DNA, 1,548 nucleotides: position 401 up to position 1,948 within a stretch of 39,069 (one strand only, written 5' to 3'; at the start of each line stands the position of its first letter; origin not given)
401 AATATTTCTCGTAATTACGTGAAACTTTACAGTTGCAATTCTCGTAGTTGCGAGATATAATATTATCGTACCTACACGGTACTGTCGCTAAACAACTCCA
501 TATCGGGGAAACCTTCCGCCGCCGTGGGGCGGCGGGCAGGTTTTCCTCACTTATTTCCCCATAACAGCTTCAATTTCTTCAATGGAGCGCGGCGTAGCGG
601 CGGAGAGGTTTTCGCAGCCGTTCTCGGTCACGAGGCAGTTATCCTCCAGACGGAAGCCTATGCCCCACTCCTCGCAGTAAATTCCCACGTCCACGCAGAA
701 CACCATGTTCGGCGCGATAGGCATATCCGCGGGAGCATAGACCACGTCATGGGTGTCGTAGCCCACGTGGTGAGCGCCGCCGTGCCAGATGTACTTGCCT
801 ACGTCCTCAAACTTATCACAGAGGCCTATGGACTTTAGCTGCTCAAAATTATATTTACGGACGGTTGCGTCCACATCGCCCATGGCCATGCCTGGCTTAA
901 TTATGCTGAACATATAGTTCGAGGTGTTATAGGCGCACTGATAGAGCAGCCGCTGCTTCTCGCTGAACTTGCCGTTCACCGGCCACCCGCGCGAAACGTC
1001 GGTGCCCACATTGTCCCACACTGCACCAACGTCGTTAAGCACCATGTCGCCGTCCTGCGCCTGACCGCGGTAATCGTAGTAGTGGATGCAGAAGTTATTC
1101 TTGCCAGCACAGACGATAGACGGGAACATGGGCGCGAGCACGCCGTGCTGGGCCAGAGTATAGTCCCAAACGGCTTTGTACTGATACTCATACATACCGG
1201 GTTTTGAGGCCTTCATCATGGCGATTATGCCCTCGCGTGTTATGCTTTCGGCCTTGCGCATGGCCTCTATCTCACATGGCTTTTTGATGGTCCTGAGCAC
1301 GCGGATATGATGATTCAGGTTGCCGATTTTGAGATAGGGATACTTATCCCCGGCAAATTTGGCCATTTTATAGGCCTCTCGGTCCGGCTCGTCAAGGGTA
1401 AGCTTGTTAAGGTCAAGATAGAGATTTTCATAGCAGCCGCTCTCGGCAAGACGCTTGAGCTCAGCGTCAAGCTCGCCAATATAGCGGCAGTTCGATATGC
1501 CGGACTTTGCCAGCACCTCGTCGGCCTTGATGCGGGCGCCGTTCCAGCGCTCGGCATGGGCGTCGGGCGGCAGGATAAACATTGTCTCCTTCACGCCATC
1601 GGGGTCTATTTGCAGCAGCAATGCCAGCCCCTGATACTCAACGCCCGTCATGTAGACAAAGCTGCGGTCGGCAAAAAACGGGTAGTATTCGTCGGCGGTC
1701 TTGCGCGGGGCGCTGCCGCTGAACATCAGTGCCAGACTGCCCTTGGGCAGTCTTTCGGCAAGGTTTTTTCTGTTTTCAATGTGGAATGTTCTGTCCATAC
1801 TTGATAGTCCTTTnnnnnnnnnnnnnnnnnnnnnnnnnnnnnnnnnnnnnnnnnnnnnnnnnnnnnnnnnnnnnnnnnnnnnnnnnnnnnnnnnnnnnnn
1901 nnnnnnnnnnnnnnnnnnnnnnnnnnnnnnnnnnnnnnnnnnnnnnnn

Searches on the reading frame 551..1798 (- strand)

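Call 14: search_protein_families(library=pfam, proteins=[window:551-1798:-], max_evalue=0.001)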
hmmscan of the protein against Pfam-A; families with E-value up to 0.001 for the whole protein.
window:551-1798:- (415 aa): 2 families
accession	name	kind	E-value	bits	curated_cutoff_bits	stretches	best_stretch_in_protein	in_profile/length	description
PF00557.29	Peptidase_M24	-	3.4e-43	148.3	23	1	178-392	1-208/208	Metallopeptidase family M24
PF05195.22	AMP_N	-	3.6e-26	91.7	24.6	1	6-120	1-116/121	Aminopeptidase P, N-terminal domain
